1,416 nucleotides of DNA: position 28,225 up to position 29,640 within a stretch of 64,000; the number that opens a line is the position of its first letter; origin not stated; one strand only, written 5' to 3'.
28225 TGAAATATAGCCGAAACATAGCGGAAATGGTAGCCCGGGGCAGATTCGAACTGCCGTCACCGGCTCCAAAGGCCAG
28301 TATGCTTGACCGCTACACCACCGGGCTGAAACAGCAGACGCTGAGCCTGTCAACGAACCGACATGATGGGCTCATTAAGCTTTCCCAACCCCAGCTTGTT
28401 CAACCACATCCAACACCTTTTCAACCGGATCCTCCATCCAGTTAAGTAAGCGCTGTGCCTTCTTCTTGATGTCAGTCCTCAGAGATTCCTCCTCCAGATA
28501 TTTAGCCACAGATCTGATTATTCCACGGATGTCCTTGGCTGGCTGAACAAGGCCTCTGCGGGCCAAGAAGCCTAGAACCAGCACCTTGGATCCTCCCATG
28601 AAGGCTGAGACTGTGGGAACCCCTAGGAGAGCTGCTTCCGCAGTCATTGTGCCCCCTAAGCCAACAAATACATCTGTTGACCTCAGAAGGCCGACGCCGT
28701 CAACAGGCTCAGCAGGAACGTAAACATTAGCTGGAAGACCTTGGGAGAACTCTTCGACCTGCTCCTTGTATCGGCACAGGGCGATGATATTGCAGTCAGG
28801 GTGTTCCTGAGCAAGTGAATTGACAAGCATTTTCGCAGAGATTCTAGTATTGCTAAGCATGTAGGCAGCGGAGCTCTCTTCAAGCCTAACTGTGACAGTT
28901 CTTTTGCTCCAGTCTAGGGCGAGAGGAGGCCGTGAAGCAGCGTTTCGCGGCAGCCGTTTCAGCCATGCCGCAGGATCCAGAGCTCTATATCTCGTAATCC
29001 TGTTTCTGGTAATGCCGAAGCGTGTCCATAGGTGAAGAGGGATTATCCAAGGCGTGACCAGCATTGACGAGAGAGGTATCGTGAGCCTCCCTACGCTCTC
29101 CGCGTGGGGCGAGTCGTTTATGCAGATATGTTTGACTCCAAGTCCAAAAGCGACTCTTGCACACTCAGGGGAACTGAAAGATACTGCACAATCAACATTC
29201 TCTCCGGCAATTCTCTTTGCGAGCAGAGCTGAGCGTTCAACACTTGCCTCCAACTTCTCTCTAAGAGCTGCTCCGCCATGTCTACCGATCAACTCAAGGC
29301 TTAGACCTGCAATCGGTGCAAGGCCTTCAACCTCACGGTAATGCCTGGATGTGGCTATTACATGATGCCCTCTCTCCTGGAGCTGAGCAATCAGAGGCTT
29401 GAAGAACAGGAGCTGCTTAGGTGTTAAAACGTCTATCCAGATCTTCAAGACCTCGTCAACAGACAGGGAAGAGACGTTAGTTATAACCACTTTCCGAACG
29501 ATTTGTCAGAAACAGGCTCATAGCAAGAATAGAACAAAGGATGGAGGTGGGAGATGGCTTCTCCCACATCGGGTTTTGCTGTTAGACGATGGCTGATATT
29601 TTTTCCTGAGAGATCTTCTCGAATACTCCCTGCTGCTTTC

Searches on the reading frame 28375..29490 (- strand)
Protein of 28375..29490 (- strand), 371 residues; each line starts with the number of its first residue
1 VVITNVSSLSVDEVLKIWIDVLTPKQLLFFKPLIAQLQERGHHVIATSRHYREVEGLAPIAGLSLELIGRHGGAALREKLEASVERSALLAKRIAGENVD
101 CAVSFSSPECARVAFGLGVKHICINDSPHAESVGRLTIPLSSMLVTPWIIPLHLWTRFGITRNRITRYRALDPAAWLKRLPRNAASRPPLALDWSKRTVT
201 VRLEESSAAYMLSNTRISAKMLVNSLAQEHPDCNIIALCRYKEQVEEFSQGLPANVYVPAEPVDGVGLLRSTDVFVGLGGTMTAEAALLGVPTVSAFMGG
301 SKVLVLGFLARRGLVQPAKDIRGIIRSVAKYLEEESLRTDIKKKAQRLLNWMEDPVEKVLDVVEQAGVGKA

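Call 7: search_protein_families(library=pfam, proteins=[window:28375-29490:-], max_evalue=0.01)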
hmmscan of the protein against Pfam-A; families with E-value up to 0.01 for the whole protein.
window:28375-29490:- (371 aa): 1 family
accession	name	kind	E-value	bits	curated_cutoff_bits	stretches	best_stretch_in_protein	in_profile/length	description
PF04007.18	DUF354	-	4.9e-50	171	22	1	15-363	1-344/349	Protein of unknown function (DUF354)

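Call 8: find_related_loci(query=window:28375-29490:-, collection=genome_contigs, flank=10000)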
Query window:28375-29490:- (371 aa) in genome_contigs; peptide patterns used: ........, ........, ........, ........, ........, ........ (x = any residue, [..] = any of these).
54 stretches matched a pattern; 1 encode a relative of the query (tblastn E <= 1e-3); 1 distinct loci.
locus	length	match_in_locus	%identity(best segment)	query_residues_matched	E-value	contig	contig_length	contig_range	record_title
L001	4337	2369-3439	52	10-366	1e-119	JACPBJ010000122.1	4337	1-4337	MAG: Thaumarchaeota archaeon isolate NC_groundwater_254_Ag_S-0.2um_46_8 S5_GD2017_2_S2_scaffold_16513, whole genome shot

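Call 14: find_encoding_contigs(protein=window:28375-29490:-, flank=10000, max_places=10)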
Protein window:28375-29490:- (371 aa): 5 contigs read that carry it; 5 places shown.
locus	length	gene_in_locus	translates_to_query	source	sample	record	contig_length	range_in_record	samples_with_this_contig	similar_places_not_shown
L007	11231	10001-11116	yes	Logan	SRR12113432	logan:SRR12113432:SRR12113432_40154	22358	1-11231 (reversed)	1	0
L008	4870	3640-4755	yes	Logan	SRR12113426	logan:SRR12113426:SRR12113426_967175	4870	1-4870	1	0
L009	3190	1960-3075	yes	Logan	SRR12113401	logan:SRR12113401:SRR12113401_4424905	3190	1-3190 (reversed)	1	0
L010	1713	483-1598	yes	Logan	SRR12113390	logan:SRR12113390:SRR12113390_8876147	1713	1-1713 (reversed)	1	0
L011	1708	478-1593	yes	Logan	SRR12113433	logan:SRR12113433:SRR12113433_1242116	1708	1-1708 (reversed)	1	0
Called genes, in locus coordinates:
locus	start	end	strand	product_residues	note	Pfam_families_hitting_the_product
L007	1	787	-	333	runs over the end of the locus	PF01866:Diphthamide_syn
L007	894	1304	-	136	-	PF00011:HSP20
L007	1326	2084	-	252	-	PF09754:PAC2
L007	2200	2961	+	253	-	PF02463:SMC_N (faint), PF00005:ABC_tran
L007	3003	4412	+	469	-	PF19295:SufBD_N, PF01458:SUFBD_core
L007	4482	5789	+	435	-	PF19295:SufBD_N, PF01458:SUFBD_core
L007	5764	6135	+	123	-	PF00355:Rieske, PF13806:Rieske_2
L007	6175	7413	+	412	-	PF00266:Aminotran_5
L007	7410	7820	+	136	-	PF01592:NifU_N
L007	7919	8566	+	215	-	PF25213:HVO_A0261_N (weak), PF01047:MarR (weak), PF12802:MarR_2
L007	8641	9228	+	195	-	PF00227:Proteasome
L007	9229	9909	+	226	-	PF00227:Proteasome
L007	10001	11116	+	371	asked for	PF04007:DUF354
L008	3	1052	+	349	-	?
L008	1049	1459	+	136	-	PF01592:NifU_N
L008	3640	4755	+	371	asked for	PF04007:DUF354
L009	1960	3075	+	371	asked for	PF04007:DUF354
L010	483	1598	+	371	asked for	PF04007:DUF354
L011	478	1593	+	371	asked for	PF04007:DUF354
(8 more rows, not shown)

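Call 17: find_related_loci(query=window:28375-29490:-, collection=metagenome_contigs, flank=10000)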
Query window:28375-29490:- (371 aa) in metagenome_contigs; peptide patterns used: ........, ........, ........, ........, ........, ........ (x = any residue, [..] = any of these).
99 stretches matched a pattern, but none encodes a relative of the query by tblastn (E <= 1e-3).

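Call 22: find_homologous_proteins(query=window:28375-29490:-, max_evalue=1e-60)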
Query window:28375-29490:- (371 aa): 1874 proteins with E <= 1e-60 among 8000 candidates; the best 120 are listed.
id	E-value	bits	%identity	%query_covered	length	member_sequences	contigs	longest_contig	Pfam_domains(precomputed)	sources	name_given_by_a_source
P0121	2.9e-240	814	100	100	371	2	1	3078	PF04007.18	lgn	-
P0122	1.1e-138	480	59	96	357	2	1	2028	PF04007.18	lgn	-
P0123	6.1e-115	402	72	68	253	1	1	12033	PF04007.18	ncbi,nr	ncbi:MAG: DUF354 domain-containing protein, partial [Thaumarchaeota archaeon]|nr:DUF354 domain-conta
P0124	2.5e-110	387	51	95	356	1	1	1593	PF04007.18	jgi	jgi:predicted glycosyltransferase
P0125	3.9e-110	386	52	94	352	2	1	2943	PF04007.18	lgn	-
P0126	2.3e-109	384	51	92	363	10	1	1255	PF04007.18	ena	-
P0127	2.5e-109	384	52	96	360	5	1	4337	PF04007.18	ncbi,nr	ncbi:MAG: DUF354 domain-containing protein [Thaumarchaeota archaeon]|nr:DUF354 domain-containing pro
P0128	5.3e-109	383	52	93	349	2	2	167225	PF04007.18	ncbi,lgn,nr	ncbi:MAG: DUF354 domain-containing protein [Thaumarchaeota archaeon]|nr:DUF354 domain-containing pro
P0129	7.2e-109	382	50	93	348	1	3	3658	PF04007.18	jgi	jgi:predicted glycosyltransferase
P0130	1.2e-108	381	52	95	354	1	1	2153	PF04007.18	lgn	-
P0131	3.8e-107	376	51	96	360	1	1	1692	PF04007.18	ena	-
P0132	5.1e-107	376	51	95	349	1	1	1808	PF04007.18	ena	-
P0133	4.3e-106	373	49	94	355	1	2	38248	PF04007.18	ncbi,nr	ncbi:MAG: DUF354 domain-containing protein [Nitrososphaerota archaeon]|nr:DUF354 domain-containing p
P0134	5.8e-106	373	49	95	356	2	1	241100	PF04007.18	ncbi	ncbi:MAG: DUF354 domain-containing protein [Nitrososphaerales archaeon]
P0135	6.1e-106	373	51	94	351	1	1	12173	PF04007.18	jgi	-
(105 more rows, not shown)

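Call 23: find_encoding_contigs(protein=P0123, flank=10000, max_places=3)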
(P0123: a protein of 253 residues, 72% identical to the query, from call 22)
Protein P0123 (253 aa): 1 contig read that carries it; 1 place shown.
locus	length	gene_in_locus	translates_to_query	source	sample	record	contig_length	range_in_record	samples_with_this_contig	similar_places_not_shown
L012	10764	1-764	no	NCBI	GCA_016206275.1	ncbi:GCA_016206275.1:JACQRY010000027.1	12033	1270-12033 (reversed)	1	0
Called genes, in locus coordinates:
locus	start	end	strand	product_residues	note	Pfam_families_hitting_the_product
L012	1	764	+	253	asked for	PF04007:DUF354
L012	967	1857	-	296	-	PF02558:ApbA (weak), PF02737:3HCDH_N (faint), PF02826:2-Hacid_dh_C (weak), PF03446:NAD_binding_2, PF03807:F420_oxidored, PF22616:HMD_N (faint), PF14833:NAD_binding_11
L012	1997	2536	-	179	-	PF02002:TFIIE_alpha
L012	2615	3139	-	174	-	PF01994:Trm56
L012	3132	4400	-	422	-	PF13167:GTP-bdg_N, PF16360:GTP-bdg_M, PF03193:RsgA_GTPase (faint), PF01926:MMR_HSR1, PF02421:FeoB_N, PF16897:MMR_HSR1_Xtn (weak)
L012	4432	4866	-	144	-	PF01381:HTH_3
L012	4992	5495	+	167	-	PF14810:TGT_C2, PF01472:PUA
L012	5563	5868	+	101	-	PF01849:NAC, PF19026:UBA_HYPK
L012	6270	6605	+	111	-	-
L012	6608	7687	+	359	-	PF01992:vATP-synt_AC39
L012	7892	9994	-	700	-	PF01496:V_ATPase_I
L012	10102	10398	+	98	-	PF01990:ATP-synt_F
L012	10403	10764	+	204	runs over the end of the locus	PF01991:vATP-synt_E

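Call 24: find_encoding_contigs(protein=P0128, flank=8000, max_places=2)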
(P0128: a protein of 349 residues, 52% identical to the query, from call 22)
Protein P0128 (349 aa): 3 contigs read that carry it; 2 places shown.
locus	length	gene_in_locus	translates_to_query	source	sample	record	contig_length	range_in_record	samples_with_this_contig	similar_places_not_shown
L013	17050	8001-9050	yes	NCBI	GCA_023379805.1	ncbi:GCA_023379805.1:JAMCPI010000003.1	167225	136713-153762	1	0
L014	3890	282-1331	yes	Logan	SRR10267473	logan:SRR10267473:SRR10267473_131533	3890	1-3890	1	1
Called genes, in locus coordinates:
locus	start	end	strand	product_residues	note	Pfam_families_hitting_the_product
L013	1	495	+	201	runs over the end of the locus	PF00117:GATase, PF07685:GATase_3 (weak)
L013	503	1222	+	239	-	PF00977:His_biosynth, PF01207:Dus (faint), PF05690:ThiG (faint)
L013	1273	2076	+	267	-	PF00977:His_biosynth, PF01207:Dus (faint), PF05690:ThiG (faint), PF02581:TMP-TENI (faint), PF03060:NMO (faint), PF01180:DHO_dh (faint)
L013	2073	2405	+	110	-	PF01502:PRA-CH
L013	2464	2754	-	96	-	PF21473:OB_Ssb-like, PF01336:tRNA_anti-codon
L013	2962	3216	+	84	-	PF00403:HMA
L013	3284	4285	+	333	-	PF00953:Glycos_transf_4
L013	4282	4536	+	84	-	-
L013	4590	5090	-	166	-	PF00132:Hexapep, PF25084:LbH_EIF2B, PF25087:GMPPB_C (weak), PF00132:Hexapep, PF14602:Hexapep_2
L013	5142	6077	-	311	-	PF01408:GFO_IDH_MocA, PF22725:GFO_IDH_MocA_C3, PF02894:GFO_IDH_MocA_C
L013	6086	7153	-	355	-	-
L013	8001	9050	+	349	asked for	PF04007:DUF354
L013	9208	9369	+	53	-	-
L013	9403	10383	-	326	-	PF00248:Aldo_ket_red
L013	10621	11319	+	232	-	PF01022:HTH_5 (weak), PF12840:HTH_20 (weak), PF14196:ATC_hydrolase (weak), PF18546:MetOD1, PF02830:V4R (weak)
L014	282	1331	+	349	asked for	PF04007:DUF354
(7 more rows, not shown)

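Call 25: find_encoding_contigs(protein=P0122, flank=8000, max_places=3)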
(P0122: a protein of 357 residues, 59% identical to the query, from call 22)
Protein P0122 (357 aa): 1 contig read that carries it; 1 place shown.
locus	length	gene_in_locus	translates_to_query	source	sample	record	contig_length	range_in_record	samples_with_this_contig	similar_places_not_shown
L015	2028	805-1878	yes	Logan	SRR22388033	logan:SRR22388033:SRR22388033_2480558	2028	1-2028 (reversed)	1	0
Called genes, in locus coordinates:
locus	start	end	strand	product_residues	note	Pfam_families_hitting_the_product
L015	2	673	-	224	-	?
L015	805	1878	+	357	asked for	PF04007:DUF354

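Call 31: find_encoding_contigs(protein=P0121, flank=10000, max_places=6)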
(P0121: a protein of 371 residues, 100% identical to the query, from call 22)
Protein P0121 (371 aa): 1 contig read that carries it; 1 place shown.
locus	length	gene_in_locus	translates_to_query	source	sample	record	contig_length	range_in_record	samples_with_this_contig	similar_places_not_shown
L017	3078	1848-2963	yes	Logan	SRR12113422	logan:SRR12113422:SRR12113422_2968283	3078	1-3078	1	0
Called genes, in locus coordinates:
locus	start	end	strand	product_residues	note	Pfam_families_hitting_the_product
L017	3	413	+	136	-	?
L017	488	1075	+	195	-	PF00227:Proteasome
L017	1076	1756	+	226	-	PF00227:Proteasome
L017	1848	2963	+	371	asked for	PF04007:DUF354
